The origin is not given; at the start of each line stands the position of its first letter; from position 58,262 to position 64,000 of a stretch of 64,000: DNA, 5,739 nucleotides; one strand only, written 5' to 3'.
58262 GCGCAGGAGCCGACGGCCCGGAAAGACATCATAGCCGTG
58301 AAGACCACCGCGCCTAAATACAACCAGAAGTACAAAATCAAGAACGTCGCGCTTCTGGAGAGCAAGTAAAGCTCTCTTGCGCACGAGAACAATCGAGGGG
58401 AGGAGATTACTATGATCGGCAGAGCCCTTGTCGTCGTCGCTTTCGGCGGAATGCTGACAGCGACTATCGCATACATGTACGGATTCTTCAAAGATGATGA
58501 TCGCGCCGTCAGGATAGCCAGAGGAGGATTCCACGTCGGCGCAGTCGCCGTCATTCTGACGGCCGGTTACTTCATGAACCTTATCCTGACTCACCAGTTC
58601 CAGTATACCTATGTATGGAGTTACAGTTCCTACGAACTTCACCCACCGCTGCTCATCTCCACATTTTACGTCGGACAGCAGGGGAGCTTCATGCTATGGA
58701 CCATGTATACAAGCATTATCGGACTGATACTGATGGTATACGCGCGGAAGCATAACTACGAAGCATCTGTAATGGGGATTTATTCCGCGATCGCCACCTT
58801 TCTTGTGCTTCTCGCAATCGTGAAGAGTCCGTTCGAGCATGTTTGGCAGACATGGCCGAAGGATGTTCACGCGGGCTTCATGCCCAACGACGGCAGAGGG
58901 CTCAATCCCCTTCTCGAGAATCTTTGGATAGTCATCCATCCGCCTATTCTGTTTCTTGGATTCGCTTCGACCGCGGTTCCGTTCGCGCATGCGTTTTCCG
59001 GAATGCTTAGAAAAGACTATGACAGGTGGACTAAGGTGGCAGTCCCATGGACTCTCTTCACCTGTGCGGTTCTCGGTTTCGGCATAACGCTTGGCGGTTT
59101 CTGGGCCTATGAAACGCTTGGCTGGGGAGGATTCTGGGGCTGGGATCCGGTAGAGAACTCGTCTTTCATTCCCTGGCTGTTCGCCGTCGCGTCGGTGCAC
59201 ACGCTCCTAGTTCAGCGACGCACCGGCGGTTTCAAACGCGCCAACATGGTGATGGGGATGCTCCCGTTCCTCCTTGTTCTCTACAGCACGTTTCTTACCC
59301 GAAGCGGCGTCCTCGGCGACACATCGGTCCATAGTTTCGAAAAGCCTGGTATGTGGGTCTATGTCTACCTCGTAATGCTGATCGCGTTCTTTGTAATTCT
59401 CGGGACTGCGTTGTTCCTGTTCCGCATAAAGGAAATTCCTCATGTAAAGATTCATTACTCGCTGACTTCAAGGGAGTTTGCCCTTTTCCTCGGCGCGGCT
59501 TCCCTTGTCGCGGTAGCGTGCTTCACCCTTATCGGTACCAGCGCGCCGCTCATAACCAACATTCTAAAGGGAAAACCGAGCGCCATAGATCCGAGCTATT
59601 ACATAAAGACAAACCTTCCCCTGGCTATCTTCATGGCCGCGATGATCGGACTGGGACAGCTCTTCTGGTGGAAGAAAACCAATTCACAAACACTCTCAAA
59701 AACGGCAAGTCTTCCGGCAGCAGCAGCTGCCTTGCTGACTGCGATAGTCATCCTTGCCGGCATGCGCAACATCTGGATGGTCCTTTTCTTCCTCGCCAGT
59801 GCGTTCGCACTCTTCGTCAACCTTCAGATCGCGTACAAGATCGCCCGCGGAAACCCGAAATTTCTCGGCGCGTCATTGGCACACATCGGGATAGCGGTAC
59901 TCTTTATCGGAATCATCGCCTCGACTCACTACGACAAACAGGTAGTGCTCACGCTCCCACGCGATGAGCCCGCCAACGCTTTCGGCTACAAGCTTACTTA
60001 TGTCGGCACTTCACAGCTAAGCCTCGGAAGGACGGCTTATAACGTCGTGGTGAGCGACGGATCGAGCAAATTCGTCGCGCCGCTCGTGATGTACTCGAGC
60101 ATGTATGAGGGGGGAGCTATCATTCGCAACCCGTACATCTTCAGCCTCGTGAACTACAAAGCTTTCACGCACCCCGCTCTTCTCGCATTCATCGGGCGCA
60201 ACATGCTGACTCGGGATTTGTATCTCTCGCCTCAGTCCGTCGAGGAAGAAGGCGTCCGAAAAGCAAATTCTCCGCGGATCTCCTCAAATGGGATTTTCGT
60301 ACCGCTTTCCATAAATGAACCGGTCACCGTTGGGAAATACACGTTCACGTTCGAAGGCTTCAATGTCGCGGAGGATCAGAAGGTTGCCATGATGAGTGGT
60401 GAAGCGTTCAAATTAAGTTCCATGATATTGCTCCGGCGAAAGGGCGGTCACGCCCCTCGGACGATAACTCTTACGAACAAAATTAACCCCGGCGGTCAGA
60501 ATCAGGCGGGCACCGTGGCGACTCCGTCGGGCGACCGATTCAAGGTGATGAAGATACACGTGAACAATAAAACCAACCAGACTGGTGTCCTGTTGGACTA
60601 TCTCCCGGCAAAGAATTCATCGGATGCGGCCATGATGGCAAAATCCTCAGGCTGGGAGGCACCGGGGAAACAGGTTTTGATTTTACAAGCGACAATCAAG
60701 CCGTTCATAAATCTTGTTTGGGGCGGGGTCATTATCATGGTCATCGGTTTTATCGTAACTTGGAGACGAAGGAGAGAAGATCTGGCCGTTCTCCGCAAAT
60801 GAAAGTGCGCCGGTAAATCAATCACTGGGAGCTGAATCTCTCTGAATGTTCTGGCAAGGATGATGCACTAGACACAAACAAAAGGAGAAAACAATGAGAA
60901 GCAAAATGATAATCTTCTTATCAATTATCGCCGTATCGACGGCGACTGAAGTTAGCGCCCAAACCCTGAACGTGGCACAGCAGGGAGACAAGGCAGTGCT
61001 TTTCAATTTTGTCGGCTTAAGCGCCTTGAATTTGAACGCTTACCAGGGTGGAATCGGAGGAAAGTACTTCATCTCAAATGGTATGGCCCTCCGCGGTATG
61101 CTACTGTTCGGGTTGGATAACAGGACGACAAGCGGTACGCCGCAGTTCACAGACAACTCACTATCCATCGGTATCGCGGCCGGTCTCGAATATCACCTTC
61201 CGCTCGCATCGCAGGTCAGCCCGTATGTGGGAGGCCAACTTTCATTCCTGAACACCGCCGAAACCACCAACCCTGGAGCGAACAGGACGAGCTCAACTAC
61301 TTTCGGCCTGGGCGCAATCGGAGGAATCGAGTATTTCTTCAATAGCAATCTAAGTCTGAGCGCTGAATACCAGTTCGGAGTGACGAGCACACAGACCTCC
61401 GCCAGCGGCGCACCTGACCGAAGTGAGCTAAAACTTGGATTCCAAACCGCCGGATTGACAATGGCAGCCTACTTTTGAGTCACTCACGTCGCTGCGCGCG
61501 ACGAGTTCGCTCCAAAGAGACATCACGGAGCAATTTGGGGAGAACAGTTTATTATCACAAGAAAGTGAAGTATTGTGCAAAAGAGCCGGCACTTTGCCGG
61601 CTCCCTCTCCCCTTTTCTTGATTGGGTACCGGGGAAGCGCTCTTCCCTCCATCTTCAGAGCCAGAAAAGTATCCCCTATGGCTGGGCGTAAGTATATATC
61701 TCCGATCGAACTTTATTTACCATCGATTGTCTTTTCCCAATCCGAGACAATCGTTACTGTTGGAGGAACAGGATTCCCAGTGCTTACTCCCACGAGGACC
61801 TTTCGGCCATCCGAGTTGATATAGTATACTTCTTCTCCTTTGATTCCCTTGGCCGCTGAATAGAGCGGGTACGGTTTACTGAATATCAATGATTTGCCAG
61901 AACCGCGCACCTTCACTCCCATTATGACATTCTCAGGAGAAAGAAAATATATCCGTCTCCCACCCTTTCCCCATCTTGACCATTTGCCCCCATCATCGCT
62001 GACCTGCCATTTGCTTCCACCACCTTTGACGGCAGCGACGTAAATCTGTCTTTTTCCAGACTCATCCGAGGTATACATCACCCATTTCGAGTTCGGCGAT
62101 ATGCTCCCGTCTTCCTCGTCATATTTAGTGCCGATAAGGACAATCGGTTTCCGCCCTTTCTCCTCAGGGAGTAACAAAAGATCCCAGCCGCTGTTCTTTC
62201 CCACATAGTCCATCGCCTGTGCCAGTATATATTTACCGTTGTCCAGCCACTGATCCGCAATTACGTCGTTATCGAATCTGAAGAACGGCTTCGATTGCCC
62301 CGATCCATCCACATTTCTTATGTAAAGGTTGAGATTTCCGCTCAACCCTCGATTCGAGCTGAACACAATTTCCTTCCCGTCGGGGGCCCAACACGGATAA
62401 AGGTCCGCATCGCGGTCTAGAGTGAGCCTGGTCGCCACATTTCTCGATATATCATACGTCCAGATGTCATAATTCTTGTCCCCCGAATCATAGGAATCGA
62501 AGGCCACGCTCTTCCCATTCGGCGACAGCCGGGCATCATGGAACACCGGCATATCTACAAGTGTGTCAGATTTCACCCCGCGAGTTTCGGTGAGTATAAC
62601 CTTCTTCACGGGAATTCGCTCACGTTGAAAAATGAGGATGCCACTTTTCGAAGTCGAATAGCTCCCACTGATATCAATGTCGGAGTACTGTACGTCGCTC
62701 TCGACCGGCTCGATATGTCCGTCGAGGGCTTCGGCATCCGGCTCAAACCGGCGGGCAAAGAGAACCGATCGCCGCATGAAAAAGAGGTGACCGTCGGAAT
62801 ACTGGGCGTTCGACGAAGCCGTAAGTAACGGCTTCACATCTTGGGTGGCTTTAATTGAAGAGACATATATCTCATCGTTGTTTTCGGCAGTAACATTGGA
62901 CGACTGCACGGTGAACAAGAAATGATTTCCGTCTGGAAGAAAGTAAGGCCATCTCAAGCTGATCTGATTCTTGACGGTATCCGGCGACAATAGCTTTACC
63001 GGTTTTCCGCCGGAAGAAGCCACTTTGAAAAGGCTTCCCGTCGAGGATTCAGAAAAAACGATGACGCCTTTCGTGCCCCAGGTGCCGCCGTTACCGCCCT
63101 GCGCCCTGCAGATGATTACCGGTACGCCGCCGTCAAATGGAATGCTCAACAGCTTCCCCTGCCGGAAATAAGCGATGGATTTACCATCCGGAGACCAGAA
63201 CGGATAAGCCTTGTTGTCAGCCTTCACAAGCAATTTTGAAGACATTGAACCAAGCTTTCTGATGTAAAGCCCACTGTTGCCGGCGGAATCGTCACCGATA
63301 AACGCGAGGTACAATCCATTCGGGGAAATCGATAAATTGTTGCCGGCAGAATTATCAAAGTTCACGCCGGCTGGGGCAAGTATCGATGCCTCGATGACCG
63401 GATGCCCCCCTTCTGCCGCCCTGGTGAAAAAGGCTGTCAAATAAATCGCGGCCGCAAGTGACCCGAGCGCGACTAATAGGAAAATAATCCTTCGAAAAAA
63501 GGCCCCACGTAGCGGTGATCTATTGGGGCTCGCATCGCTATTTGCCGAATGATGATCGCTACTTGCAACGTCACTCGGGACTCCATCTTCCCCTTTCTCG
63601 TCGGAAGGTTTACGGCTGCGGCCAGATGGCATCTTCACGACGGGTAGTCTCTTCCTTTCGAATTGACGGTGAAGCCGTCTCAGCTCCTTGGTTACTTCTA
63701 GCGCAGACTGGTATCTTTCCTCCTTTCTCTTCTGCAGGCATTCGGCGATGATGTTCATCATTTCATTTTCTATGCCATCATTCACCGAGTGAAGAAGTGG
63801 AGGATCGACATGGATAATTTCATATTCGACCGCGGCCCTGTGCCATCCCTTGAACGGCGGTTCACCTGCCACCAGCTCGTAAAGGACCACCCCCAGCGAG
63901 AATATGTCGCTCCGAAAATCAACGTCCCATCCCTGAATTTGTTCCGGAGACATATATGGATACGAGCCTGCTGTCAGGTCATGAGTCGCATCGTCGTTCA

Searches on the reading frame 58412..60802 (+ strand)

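Call 57: search_protein_families(library=pfam, proteins=[window:58412-60802:+], max_evalue=0.0001)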
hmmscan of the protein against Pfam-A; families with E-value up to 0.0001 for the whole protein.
window:58412-60802:+ (796 aa): 3 families
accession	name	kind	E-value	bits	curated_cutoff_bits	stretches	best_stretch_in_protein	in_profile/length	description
PF01578.25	Cytochrom_C_asm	-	7.1e-24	85.1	29.9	1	91-298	6-206/212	Cytochrome C assembly protein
PF16327.10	CcmF_C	-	8.9e-23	81.4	28.7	1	324-535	2-227/323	Cytochrome c-type biogenesis protein CcmF C-terminal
PF05140.19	ResB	-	8.5e-05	22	24.6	0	736-788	402-454/486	ResB-like family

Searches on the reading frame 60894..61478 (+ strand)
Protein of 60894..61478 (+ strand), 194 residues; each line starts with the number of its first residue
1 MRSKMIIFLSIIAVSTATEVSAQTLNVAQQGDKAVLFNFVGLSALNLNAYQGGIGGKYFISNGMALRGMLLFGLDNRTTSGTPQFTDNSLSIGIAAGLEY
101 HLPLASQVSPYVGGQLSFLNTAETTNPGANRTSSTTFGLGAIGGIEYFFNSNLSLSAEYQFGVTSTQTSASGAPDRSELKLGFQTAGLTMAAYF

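Call 57: search_protein_families(library=pfam, proteins=[window:60894-61478:+], max_evalue=0.0001)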
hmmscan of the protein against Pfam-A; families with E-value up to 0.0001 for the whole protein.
window:60894-61478:+ (194 aa): 4 families
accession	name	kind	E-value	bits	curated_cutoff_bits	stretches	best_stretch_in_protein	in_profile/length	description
PF13505.12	OMP_b-brl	-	4.6e-15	56.7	28.7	1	46-183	39-171/175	Outer membrane protein beta-barrel domain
PF02462.21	Opacity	-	3.2e-07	30.9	21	1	97-164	35-105/126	Opacity family porin protein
PF03797.25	Autotransporter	-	8.1e-06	26.2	26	1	44-173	61-216/255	Autotransporter beta-domain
PF13568.12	OMP_b-brl_2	-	1.3e-05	25.8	27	1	49-165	39-172/175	Outer membrane protein beta-barrel domain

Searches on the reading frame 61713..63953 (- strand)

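Call 57: search_protein_families(library=pfam, proteins=[window:61713-63953:-], max_evalue=0.0001)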
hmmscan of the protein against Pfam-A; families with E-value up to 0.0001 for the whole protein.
window:61713-63953:- (746 aa): 4 families
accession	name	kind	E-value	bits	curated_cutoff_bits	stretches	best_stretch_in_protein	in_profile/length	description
PF07676.18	PD40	-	7.7e-26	89.9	20.9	2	519-545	13-38/38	WD40-like Beta Propeller Repeat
PF00069.31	Pkinase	-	1.1e-09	38.6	31.7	1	1-82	164-253/263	Protein kinase domain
PF00930.27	DPPIV_N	-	3e-08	33.2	22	0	495-551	23-73/354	Dipeptidyl peptidase IV (DPP IV) N-terminal region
PF07714.23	PK_Tyr_Ser-Thr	-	1.3e-07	31.7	23.1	1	1-81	171-249/258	Protein tyrosine and serine/threonine kinase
